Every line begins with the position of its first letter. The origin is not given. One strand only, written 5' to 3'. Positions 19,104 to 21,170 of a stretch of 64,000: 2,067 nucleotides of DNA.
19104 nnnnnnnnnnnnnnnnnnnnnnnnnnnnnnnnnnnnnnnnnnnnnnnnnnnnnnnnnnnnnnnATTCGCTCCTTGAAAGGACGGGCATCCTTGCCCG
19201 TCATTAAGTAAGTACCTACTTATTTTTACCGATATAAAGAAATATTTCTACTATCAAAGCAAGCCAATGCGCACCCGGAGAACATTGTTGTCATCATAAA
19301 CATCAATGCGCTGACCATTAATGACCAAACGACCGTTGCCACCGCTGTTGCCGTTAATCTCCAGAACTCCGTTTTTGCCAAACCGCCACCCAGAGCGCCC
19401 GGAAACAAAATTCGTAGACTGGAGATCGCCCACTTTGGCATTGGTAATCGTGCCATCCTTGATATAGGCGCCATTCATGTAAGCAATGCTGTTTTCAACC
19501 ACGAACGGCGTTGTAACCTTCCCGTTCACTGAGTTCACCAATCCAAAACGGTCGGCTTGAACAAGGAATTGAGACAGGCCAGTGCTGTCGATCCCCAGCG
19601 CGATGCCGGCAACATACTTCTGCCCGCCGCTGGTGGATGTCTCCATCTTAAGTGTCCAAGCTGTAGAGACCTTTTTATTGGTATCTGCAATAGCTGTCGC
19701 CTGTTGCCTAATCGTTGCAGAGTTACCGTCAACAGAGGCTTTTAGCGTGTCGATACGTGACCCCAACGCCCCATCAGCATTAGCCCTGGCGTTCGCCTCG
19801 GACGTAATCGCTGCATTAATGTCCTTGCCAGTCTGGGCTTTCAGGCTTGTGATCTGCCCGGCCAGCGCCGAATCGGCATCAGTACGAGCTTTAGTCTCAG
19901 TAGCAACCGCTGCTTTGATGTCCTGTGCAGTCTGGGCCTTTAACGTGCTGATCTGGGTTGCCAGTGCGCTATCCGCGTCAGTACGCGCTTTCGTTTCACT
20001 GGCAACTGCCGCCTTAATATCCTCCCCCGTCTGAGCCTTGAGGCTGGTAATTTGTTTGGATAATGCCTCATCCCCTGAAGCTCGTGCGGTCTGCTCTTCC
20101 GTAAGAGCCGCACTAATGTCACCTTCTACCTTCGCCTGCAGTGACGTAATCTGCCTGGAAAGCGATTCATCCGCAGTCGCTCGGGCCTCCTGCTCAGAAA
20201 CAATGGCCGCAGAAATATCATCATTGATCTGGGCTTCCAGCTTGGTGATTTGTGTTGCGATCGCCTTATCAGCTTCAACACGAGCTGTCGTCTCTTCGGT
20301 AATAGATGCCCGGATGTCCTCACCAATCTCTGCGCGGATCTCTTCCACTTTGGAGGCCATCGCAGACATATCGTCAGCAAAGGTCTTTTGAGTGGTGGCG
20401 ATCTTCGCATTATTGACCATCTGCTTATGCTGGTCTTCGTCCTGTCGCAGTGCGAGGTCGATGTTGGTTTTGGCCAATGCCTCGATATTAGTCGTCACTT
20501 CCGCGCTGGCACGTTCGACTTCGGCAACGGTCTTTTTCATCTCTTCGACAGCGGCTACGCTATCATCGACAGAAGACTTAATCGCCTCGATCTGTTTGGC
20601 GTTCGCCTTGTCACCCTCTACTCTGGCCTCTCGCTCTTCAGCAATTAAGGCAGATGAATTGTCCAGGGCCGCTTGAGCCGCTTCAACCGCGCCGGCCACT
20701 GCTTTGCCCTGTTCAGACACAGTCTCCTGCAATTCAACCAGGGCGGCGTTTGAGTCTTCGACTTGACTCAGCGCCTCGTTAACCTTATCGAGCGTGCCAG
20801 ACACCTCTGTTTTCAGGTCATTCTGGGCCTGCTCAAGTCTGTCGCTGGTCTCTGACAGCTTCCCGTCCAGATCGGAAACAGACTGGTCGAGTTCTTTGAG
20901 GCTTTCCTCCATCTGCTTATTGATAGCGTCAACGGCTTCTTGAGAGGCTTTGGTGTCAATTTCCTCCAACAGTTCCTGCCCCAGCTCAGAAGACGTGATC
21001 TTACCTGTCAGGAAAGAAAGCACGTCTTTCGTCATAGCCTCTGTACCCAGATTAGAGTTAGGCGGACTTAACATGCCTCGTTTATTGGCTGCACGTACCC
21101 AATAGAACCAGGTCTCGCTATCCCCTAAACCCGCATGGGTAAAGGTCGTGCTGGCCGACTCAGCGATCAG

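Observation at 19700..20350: Tandem 27-aa repeats in the C-terminal part of the J-like tail tip protein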

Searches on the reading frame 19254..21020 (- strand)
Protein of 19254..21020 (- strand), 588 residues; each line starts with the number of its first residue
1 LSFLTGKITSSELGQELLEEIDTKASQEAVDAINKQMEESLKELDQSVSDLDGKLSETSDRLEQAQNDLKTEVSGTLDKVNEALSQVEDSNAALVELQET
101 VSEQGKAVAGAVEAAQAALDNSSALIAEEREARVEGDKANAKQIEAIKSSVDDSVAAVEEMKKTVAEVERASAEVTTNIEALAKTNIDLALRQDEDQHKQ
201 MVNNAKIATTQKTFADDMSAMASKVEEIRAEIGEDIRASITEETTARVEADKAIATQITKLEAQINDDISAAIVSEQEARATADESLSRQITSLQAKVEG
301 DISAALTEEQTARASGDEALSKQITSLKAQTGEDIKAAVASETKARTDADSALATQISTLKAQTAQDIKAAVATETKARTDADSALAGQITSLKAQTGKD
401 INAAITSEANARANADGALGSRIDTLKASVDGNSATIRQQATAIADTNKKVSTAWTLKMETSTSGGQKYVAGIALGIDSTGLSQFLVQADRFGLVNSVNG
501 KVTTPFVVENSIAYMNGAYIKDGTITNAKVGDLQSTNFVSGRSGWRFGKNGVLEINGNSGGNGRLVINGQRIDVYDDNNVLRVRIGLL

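Call 12: search_dna_similar(query=window:19254-21020:-, collection=phages, mode=protein, max_rows=40)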
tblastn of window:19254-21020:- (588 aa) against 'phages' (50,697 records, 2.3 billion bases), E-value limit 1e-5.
Records with a match: 1833; places in all: 1866; records where one place covers at least 80% of the query: 16.
Best place of each record, by identity: 60-80% 2; <60% 1831.
By first word of the organism name: Escherichia 680; Klebsiella 451; Pseudomonas 150; Ralstonia 59; Burkholderia 41; Shigella 41; Vibrio 39; Enterobacteria 37; Salmonella 35; Campylobacter 35; and 46 more.
By host as written in the record: Escherichia coli 269; - 220; Klebsiella pneumoniae 183; Escherichia coli K-12 MG1655 64; Pseudomonas aeruginosa 51; Escherichia coli K-12 50; Ralstonia solanacearum 45; Escherichia coli DSM 12242 43; and 391 more.
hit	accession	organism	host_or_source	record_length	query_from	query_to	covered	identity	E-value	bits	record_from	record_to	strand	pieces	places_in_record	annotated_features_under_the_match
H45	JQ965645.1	Salmonella phage SSU5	Salmonella enterica subsp. enterica ...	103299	1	588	100%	79.3%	0e+0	852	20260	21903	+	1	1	putative phage tail protein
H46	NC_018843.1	Salmonella phage SSU5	Salmonella enterica subsp. enterica ...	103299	1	588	100%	79.3%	0e+0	852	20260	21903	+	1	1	tail protein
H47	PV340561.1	Escherichia phage PhiR41_1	Escherichia coli str. K-12 substr. ...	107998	1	588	100%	57.0%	0e+0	704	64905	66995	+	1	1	tail tip host specificity protein J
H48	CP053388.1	Escherichia phage CMS-2020a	Escherichia coli strain SCU-107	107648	1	588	100%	53.6%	0e+0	640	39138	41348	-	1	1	record has no annotation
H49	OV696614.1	Escherichia phage Cyrano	-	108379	1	588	100%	53.5%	0e+0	642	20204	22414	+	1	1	tail host specificity protein J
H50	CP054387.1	Escherichia phage CMS-2020a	Escherichia coli strain SCU-175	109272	120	588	80%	56.3%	4e-164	524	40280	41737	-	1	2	record has no annotation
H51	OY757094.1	Klebsiella phage vB_Ko_K29PH164C1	-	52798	4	588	99%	29.4%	7e-32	197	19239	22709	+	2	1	central tail fiber J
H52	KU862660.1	Pseudomonas phage phiPMW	Pseudomonas putida PpG1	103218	17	586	97%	29.1%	6e-41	165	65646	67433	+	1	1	putative tail fiber protein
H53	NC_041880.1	Pseudomonas phage phiPMW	Pseudomonas putida PpG1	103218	17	586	97%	29.1%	6e-41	165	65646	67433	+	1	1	tail protein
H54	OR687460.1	Pseudomonas phage vsMR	Pseudomonas alcaligenes T3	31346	1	588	92%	30.2%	5e-37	211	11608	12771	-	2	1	record has no annotation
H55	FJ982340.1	Burkholderia phage KS9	Burkholderia pyrrocinia strain LMG 21824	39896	144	586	75%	36.6%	2e-54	206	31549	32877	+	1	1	tail tip fiber protein gp19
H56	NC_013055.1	Burkholderia phage KS9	Burkholderia pyrrocinia strain LMG 21824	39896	144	586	75%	36.6%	2e-54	206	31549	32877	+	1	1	tail protein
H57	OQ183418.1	Pseudomonas phage vB_PpS_SYP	Pseudomonas plecoglossicida XSDHY-P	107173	3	586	99%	27.3%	1e-32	140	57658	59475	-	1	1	tail component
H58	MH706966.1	Enterobacteria phage mEp021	Escherichia coli str. K-12 substr. W3110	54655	1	574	98%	27.5%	1e-37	224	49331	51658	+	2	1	tail fiber host-specificity protein J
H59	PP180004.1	Escherichia phage mEp044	Escherichia coli K-12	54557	1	556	95%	27.4%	4e-34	144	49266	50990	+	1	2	host specificity protein J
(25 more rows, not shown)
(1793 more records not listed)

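Call 23: search_solved_structures(query=window:19254-21020:-, max_evalue=1, show_alignments=3)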
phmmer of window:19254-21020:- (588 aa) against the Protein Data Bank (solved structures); distinct sequences matched with E-value up to 1: 9.
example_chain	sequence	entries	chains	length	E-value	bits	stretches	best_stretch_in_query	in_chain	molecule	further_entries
9l9p_S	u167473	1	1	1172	1e-30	110.9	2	465-587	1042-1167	Putative tail fiber protein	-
25vf_A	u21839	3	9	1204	2.4e-28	103.1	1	287-560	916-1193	F2-pyocin-tail-fiber | tail fiber protein of F2-pyocin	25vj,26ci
9ze4_N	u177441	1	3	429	4.4e-17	66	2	512-587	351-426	Tip attachment protein J central straight fiber domain-containing protein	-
23gd_D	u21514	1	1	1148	1.1e-16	64.6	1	335-557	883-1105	J-like tail tip protein gp24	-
9wca_J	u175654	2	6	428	5.6e-11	45.8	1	433-568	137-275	A8 gpJ 713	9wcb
8xcj_Z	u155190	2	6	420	6.9e-11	45.5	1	433-551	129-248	Tip attachment protein J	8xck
8iyk_J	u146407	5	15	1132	6.9e-10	42.3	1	433-551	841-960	Tip attachment protein J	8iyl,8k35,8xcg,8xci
8jvm_F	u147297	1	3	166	8e-08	35.4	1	433-560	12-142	Tip attachment protein J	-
7z4b_EA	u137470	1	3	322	4.5e-05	26.4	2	516-586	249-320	Putative tail tip fiber protein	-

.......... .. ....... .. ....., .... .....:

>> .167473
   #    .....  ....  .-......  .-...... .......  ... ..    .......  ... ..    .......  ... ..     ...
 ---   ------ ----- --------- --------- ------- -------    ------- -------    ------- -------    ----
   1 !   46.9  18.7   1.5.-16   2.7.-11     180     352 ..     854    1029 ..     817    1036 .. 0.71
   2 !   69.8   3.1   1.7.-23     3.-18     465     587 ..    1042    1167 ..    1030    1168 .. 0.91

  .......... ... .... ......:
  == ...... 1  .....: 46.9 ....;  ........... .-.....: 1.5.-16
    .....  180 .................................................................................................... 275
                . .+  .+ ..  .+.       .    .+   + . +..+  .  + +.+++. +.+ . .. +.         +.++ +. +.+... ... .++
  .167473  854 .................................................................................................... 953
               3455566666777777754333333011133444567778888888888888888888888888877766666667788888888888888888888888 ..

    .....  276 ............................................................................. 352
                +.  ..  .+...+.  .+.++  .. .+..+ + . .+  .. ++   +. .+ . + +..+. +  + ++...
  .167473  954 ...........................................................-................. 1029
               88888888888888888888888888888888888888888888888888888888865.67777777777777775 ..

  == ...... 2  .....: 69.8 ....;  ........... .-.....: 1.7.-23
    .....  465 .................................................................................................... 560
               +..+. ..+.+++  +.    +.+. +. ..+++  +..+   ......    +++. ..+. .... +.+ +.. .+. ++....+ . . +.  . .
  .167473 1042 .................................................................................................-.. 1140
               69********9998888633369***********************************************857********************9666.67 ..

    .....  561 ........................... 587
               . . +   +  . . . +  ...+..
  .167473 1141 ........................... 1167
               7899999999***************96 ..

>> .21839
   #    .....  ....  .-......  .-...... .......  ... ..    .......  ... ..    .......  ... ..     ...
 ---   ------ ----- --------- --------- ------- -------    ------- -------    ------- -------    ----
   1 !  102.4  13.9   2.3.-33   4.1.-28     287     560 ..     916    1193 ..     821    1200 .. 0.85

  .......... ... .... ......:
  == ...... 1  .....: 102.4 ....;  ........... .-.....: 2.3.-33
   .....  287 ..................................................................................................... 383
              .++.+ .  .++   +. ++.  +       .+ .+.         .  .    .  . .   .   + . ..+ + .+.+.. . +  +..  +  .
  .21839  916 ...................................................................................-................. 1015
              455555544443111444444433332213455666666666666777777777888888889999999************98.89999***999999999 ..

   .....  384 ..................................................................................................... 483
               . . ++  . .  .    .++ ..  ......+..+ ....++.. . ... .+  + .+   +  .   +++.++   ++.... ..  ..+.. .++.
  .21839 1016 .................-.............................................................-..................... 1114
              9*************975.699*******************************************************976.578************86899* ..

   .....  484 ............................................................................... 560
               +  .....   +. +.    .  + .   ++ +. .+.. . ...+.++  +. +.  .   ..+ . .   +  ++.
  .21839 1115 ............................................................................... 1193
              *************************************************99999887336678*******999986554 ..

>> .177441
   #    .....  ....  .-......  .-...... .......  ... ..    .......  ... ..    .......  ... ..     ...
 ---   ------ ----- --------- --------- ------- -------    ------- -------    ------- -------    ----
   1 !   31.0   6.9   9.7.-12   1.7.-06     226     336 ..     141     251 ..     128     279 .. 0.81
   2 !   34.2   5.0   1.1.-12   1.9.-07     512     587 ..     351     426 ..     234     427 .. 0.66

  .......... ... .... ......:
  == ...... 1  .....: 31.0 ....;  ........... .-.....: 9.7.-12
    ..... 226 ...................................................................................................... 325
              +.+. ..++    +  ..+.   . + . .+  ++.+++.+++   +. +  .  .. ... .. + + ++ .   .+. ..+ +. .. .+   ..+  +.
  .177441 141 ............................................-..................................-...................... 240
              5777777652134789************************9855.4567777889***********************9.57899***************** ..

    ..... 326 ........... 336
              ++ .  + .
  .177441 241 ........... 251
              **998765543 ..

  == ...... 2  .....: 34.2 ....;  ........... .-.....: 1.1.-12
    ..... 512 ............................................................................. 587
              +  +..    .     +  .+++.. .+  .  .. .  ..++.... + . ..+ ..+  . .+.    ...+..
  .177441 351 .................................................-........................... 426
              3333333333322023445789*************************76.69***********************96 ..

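Call 28: find_related_loci(query=window:19254-21020:-, collection=genome_contigs, flank=4000)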
Query window:19254-21020:- (588 aa) in genome_contigs; peptide patterns used: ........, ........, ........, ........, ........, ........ (x = any residue, [..] = any of these).
223 stretches matched a pattern; 5 encode a relative of the query (tblastn E <= 1e-3); 5 distinct loci.
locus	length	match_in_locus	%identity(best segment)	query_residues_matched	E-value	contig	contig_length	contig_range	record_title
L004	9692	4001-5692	87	1-562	0e+0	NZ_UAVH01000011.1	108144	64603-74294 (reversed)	Yersinia pestis strain NCTC5923, whole genome shotgun sequence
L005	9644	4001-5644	84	1-588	0e+0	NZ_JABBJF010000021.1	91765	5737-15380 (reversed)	Kluyvera sichuanensis strain 090646 contig00021, whole genome shotgun sequence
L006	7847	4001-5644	84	1-588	0e+0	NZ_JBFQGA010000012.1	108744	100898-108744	Kluyvera sp. STS39-E contig00012, whole genome shotgun sequence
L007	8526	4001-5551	73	1-556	0e+0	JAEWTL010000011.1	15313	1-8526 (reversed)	MAG: Bacillota bacterium isolate OH_SDB_141 k127_405701, whole genome shotgun sequence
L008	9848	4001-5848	54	1-588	0e+0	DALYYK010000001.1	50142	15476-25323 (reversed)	MAG TPA_asm: Candidatus Fimivivens sp. isolate CTOTU47139 NODE_41_length_50142_cov_5.858187, whole genome shotgun sequen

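Call 29: find_related_loci(query=window:19254-21020:-, collection=viral_contigs, flank=4000)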
Query window:19254-21020:- (588 aa) in viral_contigs; peptide patterns used: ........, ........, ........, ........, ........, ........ (x = any residue, [..] = any of these).
95 stretches matched a pattern; 83 encode a relative of the query (tblastn E <= 1e-3); the best 80 are kept; 73 distinct loci.
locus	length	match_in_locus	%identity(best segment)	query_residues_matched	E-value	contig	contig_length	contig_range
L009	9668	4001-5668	93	1-555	0e+0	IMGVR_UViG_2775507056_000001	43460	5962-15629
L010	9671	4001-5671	89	1-556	0e+0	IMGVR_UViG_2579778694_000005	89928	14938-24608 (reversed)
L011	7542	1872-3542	89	1-556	0e+0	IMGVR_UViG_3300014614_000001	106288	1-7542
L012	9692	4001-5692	87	1-562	0e+0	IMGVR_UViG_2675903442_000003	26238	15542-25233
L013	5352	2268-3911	84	1-588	0e+0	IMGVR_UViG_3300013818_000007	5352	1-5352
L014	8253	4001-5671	88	1-556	0e+0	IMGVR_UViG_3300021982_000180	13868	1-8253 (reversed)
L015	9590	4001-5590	90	1-530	0e+0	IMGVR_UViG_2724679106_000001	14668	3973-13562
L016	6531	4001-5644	77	1-588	0e+0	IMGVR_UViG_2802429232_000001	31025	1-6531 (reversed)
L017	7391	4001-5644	77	1-588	0e+0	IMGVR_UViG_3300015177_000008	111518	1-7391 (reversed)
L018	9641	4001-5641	76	1-588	0e+0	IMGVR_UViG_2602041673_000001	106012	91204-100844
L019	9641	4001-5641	75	1-588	0e+0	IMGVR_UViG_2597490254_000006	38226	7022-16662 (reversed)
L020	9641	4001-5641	75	1-588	0e+0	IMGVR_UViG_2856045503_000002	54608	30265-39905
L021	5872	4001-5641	75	1-588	0e+0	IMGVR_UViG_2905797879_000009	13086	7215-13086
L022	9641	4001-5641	74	1-588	0e+0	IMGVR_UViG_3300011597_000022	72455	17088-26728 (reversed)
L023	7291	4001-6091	62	1-588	0e+0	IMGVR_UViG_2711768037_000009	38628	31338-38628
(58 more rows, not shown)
